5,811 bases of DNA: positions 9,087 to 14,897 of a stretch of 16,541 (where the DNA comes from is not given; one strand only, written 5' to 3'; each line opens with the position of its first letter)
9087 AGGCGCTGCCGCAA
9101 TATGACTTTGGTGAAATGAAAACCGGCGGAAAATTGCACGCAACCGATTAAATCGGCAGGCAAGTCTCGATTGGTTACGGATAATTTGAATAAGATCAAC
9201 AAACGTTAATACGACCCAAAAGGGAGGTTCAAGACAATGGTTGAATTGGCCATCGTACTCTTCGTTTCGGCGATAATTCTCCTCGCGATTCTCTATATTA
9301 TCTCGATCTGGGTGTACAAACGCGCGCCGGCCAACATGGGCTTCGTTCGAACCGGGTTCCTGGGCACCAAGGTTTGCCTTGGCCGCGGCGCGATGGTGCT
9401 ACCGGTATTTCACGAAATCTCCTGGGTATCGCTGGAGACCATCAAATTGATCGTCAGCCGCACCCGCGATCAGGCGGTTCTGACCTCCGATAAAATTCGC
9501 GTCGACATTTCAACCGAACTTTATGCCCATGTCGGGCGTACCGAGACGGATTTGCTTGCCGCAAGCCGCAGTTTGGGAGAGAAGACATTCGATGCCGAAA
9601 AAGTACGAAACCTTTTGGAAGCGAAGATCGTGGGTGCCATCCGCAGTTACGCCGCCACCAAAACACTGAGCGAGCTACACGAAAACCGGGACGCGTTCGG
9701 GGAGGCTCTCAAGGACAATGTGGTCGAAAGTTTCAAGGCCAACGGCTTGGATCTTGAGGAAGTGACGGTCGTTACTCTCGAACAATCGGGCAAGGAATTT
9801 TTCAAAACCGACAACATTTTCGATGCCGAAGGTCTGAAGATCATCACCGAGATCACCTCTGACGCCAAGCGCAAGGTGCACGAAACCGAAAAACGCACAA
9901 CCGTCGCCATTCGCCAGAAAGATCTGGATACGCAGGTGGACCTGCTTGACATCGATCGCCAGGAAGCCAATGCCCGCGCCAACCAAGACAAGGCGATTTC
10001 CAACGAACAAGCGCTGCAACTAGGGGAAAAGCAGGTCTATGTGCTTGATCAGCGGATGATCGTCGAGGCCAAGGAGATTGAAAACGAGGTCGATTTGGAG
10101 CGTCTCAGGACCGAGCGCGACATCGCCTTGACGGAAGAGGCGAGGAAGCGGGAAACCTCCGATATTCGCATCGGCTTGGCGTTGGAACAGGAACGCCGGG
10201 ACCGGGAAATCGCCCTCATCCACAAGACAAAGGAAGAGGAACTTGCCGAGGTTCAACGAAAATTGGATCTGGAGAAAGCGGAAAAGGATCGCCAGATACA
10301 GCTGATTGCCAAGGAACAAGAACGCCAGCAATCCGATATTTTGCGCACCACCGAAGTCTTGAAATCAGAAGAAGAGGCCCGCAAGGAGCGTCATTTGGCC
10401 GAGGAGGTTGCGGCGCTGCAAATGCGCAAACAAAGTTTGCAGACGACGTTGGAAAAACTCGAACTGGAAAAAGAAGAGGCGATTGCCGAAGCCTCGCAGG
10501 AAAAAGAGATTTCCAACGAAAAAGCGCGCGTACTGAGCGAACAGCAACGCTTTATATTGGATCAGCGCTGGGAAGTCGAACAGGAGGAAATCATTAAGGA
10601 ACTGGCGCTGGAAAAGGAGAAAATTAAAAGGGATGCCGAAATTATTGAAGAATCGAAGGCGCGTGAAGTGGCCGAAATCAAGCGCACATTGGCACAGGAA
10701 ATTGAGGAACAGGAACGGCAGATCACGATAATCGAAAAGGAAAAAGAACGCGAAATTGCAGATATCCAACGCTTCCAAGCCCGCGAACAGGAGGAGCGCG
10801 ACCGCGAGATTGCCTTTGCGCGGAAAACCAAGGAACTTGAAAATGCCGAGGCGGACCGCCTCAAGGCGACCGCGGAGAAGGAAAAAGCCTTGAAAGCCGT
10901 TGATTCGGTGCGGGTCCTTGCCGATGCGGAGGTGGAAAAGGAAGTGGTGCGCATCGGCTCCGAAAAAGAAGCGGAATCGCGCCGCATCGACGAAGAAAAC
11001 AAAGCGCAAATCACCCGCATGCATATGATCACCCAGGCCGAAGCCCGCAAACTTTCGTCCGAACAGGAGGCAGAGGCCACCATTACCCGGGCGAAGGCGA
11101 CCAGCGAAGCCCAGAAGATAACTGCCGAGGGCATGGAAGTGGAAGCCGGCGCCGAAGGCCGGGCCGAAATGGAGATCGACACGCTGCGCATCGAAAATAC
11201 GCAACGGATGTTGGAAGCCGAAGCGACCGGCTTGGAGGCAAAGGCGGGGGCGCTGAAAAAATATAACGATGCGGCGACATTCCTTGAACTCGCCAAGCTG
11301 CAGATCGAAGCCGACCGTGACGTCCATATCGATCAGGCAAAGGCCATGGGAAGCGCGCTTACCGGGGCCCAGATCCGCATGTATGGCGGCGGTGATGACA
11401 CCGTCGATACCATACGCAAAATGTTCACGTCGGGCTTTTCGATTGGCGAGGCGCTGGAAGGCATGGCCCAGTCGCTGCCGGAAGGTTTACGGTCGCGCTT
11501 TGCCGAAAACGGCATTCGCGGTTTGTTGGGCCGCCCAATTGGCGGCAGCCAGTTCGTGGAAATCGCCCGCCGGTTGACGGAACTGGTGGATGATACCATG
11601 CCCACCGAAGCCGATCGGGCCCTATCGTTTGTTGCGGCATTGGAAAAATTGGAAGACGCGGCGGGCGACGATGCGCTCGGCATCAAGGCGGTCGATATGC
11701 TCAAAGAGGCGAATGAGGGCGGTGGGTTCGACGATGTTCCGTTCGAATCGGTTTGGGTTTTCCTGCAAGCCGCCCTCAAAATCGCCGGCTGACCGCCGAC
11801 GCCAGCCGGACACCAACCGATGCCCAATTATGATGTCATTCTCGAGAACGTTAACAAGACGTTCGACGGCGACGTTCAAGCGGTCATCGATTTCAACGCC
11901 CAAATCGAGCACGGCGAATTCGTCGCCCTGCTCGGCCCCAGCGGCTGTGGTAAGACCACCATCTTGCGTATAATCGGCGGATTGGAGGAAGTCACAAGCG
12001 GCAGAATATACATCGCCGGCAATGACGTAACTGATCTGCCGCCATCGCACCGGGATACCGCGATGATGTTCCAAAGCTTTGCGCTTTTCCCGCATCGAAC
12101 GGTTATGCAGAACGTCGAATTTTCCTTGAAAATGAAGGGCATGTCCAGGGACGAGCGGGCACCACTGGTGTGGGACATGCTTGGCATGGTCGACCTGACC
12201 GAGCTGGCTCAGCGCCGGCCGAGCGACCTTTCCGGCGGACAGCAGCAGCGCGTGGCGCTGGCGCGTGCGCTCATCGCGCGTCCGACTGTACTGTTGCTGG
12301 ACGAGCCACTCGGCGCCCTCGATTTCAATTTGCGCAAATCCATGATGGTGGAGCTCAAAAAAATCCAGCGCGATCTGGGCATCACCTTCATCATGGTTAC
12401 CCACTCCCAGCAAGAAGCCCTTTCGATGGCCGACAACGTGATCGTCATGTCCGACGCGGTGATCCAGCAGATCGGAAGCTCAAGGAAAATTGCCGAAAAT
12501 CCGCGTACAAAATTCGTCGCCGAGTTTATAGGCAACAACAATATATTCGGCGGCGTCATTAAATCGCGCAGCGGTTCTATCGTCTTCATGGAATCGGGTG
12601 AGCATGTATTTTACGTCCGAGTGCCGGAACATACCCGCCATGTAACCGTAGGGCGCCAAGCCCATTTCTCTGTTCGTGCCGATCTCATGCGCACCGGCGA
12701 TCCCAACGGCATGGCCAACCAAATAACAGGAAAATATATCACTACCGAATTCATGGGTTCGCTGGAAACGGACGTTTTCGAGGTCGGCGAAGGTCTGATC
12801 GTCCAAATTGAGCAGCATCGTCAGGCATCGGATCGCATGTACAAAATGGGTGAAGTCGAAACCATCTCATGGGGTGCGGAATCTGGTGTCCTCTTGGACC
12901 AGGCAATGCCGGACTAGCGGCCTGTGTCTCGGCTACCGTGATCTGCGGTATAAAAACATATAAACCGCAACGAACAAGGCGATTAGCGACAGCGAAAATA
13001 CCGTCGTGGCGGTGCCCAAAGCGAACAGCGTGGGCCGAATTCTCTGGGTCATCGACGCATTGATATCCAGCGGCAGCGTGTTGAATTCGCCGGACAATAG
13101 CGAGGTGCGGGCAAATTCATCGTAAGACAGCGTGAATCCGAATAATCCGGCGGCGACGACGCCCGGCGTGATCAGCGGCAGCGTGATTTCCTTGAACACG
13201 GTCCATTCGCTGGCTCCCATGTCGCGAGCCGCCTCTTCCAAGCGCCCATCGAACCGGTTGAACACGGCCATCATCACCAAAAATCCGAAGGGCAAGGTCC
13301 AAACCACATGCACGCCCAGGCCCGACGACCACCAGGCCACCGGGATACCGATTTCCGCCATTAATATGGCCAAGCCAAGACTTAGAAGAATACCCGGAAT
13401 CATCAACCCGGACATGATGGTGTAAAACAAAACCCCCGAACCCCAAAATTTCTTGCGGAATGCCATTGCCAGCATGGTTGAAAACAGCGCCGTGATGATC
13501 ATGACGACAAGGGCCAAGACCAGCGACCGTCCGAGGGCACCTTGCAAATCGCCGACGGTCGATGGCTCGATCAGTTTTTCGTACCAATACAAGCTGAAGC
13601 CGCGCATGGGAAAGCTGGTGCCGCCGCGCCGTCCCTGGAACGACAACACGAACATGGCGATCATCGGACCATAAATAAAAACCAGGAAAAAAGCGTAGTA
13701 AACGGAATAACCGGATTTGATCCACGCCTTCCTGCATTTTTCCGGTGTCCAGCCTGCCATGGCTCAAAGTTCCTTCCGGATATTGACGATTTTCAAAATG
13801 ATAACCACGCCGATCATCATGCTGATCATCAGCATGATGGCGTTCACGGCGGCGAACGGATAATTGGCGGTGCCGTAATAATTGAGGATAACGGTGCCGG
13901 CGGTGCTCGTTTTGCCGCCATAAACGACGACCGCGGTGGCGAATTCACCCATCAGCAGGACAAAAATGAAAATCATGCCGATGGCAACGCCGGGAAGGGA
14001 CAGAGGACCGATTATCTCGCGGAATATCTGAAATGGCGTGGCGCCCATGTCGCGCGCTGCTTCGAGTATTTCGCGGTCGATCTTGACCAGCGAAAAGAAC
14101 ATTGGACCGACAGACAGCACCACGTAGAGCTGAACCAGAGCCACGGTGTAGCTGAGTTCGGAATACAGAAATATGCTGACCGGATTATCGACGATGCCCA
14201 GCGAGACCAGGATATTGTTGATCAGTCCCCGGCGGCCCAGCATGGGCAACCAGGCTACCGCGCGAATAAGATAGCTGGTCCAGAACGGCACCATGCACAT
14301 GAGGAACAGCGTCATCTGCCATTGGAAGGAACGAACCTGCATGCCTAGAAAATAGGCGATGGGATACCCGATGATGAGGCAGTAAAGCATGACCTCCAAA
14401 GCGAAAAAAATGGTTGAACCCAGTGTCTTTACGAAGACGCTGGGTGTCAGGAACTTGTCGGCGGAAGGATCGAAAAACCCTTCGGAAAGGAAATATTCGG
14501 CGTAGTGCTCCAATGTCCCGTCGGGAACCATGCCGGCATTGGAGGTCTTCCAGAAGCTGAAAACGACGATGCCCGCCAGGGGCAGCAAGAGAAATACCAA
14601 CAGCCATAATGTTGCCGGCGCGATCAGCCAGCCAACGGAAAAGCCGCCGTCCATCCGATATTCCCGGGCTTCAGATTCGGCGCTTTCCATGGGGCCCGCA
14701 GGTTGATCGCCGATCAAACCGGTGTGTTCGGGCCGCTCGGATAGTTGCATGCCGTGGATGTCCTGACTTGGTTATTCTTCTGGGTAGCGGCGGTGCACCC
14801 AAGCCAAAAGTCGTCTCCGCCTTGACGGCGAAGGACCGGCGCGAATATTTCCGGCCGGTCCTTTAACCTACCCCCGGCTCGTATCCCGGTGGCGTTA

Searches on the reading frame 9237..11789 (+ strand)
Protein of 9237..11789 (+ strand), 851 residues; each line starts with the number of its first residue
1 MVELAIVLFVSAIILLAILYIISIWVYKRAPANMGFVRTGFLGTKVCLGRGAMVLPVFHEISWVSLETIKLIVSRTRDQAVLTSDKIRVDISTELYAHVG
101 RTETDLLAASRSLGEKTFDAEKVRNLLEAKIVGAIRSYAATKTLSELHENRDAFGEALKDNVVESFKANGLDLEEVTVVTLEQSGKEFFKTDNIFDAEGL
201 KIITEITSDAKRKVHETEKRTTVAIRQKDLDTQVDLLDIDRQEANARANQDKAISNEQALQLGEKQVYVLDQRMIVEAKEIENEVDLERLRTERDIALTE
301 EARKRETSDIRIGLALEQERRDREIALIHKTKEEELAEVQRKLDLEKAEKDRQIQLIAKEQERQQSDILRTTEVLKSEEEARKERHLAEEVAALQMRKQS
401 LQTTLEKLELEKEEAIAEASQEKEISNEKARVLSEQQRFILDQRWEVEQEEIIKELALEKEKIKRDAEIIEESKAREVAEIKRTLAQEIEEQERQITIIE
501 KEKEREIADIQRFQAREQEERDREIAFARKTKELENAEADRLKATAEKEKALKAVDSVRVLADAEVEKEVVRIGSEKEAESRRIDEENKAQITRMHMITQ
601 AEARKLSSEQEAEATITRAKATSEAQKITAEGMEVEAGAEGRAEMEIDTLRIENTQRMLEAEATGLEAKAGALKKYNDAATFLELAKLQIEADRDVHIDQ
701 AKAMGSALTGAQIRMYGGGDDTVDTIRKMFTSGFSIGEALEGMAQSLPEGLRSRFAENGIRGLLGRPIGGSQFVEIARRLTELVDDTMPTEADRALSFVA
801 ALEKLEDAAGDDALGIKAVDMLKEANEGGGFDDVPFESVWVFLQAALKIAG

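Call 5: search_protein_families(library=pfam, proteins=[window:9237-11789:+], max_evalue=1)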
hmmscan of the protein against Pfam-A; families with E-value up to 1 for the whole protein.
window:9237-11789:+ (851 aa): 2 families
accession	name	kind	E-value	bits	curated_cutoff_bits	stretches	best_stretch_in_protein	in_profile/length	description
PF01145.31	Band_7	-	1.4e-13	51.8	23.6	1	47-180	20-144/176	SPFH domain / Band 7 family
PF13421.11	Band_7_1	-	0.036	14.1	24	1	116-180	126-192/211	SPFH domain-Band 7 family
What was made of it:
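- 9237..11792 (+): 851-aa flotillin-like SPFH protein (N-terminal TM helix, Band_7 domain, long E/K/R coiled coil, conserved C-terminal domain). Invariant downstream neighbour of the fused hyuB. Pfam Band_7 (call 5).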

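Call 38: search_protein_families(library=ncbifam, proteins=[window:9237-11789:+], max_evalue=0.001)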
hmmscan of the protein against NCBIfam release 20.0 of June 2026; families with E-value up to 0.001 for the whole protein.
window:9237-11789:+ (851 aa): 1 family
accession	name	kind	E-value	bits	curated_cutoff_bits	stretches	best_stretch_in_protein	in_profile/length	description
NF058507.1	FlotScfldFlot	equivalog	3.3e-05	23.1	700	1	45-292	52-301/477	flotillin lipid rafts scaffold protein FloT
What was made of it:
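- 9237..11792 (+): Weak FloT hit (call 38).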

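Call 77: search_protein_families(library=padloc, proteins=[window:9237-11789:+], max_evalue=0.01)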
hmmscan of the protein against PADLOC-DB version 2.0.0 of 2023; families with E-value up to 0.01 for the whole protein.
window:9237-11789:+ (851 aa): 0 families

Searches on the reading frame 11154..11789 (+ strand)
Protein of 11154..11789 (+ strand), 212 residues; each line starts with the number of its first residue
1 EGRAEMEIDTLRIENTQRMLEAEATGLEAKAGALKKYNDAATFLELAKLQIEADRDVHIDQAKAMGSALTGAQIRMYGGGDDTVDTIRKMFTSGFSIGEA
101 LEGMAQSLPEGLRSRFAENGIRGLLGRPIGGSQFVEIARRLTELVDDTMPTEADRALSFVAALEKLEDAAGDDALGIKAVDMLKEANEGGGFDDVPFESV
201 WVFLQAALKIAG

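Call 69: find_related_loci(query=A6, collection=metagenome_contigs, flank=6000)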
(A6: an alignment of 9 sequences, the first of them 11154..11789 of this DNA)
Query A6 (212 aa) in metagenome_contigs; peptide patterns used: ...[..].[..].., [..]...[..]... (x = any residue, [..] = any of these).
469 stretches matched a pattern; 165 encode a relative of the query (tblastn E <= 1e-3); the best 80 are kept; 80 distinct loci.
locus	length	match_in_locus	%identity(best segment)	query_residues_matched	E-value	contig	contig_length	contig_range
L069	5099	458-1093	100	1-212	2e-141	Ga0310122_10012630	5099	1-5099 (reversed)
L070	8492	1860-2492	78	1-211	3e-111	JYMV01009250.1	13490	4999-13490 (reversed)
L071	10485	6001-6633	78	1-211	8e-111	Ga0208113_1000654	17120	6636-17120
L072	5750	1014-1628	69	2-206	1e-92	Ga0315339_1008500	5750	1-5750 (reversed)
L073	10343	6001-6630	66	2-211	1e-91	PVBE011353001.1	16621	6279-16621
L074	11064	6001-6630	68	2-211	2e-91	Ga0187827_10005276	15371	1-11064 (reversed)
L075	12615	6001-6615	68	2-206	4e-91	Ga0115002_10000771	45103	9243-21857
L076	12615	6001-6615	68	2-206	4e-91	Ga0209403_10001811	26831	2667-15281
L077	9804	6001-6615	68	2-206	4e-91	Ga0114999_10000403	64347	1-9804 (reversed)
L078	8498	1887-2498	68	8-211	2e-90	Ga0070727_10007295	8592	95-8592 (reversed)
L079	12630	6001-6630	67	2-211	4e-89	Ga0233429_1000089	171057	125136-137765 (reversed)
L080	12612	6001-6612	66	8-211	5e-89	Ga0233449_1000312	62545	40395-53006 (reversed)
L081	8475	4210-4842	66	1-211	1e-88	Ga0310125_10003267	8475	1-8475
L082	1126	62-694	67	1-211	1e-95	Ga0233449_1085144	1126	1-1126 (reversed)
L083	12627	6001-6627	67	2-209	2e-88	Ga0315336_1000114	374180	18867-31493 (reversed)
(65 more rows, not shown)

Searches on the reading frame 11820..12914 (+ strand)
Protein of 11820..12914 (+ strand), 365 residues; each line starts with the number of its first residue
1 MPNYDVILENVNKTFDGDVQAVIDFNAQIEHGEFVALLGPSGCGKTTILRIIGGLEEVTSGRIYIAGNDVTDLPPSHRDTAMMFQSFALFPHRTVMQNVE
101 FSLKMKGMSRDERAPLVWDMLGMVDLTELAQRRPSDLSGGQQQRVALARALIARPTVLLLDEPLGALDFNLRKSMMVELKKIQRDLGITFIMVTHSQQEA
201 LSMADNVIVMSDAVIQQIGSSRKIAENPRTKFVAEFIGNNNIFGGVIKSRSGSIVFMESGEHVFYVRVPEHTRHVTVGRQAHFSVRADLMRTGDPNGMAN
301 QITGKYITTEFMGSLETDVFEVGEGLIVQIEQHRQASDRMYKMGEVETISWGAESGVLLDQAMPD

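Call 5: search_protein_families(library=pfam, proteins=[window:11820-12914:+], max_evalue=1)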
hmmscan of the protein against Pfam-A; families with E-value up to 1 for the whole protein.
window:11820-12914:+ (365 aa): 27 families (the best 25 are shown)
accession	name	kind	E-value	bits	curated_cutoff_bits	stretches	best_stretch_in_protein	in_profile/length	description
PF00005.33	ABC_tran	-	3e-34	119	25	1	24-164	3-136/137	ABC transporter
PF13304.12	AAA_21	-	7.8e-10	39.7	27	2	130-197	231-300/304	AAA domain, putative AbiEii toxin, Type IV TA system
PF09818.15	ABC_ATPase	-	4.1e-05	23.2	23.2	1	136-229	157-266/283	P-loop domain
PF02463.25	SMC_N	-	0.0003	20.7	40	1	134-209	134-210/220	RecF/RecN/SMC N terminal domain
PF13401.12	AAA_22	-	0.00083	20.1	27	1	31-193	4-121/130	AAA domain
PF13481.12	AAA_25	-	0.0012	19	27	1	29-49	30-50/195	AAA domain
PF03215.21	Rad17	-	0.006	17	23.8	1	34-101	47-112/186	Rad17 P-loop domain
PF13476.12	AAA_23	-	0.013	16.6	27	1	9-52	5-39/201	AAA domain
PF08402.16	TOBE_2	-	0.014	15.9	21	1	284-359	2-76/76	TOBE domain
PF00004.35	AAA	-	0.016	16.1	21.2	1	36-53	2-19/131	ATPase family associated with various cellular activities (AAA)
PF13245.12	AAA_19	-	0.017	15.7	25.1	1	32-119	11-92/134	AAA domain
PF13191.12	AAA_16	-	0.026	15.5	32.6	1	31-53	23-45/167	AAA ATPase domain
PF02562.22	PhoH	-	0.036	14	27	0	27-59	14-45/205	PhoH-like protein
PF20720.3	nSTAND3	-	0.041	14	27.2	1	27-51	12-36/155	Novel STAND NTPase 3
PF01695.23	IstB_IS21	-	0.041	13.8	24.1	1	29-49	89-109/238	IstB-like ATP binding protein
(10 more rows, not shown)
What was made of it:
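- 11820..12917 (+): PotA-like ABC transporter ATPase, invariant next gene. Pfam ABC_tran and TOBE_2 (call 5).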

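Call 38: search_protein_families(library=ncbifam, proteins=[window:11820-12914:+], max_evalue=0.001)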
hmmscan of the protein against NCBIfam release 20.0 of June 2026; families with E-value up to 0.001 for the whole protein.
window:11820-12914:+ (365 aa): 187 families (the best 25 are shown)
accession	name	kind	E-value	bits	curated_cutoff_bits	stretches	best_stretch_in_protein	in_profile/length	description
NF006987.0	PRK09452.1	equivalog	3.2e-104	348.6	482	1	6-360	18-373/378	spermidine/putrescine ABC transporter ATP-binding protein PotA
TIGR03265.1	PhnT2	equivalog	4.2e-99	332.1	457.7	1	7-318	6-308/353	putative 2-aminoethylphosphonate ABC transporter ATP-binding protein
TIGR01187.1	potA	subfamily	3.1e-97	325.5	355.6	1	37-358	1-324/325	polyamine ABC transporter ATP-binding protein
NF043075.1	MMSYN1_0197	equivalog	4.7e-92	308.5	550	1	8-248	5-244/341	spermidine/putrescine ABC transporter ATP-binding protein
NF008653.0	PRK11650.1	subfamily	1.8e-88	297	432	1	6-317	4-309/357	sn-glycerol-3-phosphate ABC transporter ATP-binding protein UgpC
NF008621.0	PRK11607.1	equivalog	9.2e-84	281.4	613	1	8-359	22-375/377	putrescine ABC transporter ATP-binding subunit PotG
NF008513.0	PRK11432.1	equivalog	1.7e-83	280.5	496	1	6-255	7-255/351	ferric ABC transporter ATP-binding protein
NF008233.0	PRK11000.1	equivalog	6.3e-77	258.9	568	1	5-313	3-309/369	maltose/maltodextrin ABC transporter ATP-binding protein MalK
NF040840.2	tungstate_WtpC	equivalog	1.6e-76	257.8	440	1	9-291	5-284/347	tungstate ABC transporter ATP-binding protein WtpC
TIGR00968.1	3a0106s01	subfamily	1e-75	254.3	342.75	1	7-241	2-235/237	sulfate ABC transporter ATP-binding protein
TIGR03258.1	PhnT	equivalog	5.9e-75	252.5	499.15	1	7-287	10-295/359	2-aminoethylphosphonate ABC transport system ATP-binding subunit PhnT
NF040933.2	ABC_arch_GlcV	equivalog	4.1e-74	249.6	450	1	5-278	2-280/357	glucose ABC transporter ATP-binding protein GlcV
NF008105.0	PRK10851.1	equivalog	2.8e-71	240.1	502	1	7-249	4-249/362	sulfate/thiosulfate ABC transporter ATP-binding protein CysA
TIGR01186.1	proV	subfamily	1.7e-65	221.5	326.6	1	17-243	4-236/363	betaine/proline/choline family ABC transporter ATP-binding protein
NF040729.1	ABC_ATP_SaoA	equivalog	1.2e-59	201.7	360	1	6-213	2-209/248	ABC transporter ATP-binding protein SaoA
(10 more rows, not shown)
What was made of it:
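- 11820..12917 (+): NCBIfam PotA-like (call 38).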

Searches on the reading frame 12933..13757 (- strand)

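Call 23: search_protein_families(library=pfam, proteins=[window:12933-13757:-], max_evalue=0.01)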
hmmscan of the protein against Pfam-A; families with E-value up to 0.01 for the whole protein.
window:12933-13757:- (274 aa): 1 family
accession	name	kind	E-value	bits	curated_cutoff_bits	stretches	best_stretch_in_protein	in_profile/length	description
PF00528.27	BPD_transp_1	-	8.8e-11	42.3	26.4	1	96-272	8-181/184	Binding-protein-dependent transport system inner membrane component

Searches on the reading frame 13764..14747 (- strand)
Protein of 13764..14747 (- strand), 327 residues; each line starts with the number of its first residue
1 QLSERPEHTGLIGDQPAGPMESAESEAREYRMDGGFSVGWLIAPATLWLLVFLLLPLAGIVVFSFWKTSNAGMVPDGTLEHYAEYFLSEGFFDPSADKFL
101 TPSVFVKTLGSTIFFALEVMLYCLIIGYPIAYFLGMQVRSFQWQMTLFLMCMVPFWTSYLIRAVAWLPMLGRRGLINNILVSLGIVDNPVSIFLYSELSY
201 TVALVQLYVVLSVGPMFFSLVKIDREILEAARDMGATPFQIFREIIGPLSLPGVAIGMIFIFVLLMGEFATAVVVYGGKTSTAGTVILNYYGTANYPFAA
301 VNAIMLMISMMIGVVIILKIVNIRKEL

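Call 23: search_protein_families(library=pfam, proteins=[window:13764-14747:-], max_evalue=0.01)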
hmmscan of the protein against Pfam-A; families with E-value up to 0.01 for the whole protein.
window:13764-14747:- (327 aa): 1 family
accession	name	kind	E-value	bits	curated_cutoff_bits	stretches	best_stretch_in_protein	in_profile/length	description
PF00528.27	BPD_transp_1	-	0.00053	20.2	26.4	1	128-321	2-178/184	Binding-protein-dependent transport system inner membrane component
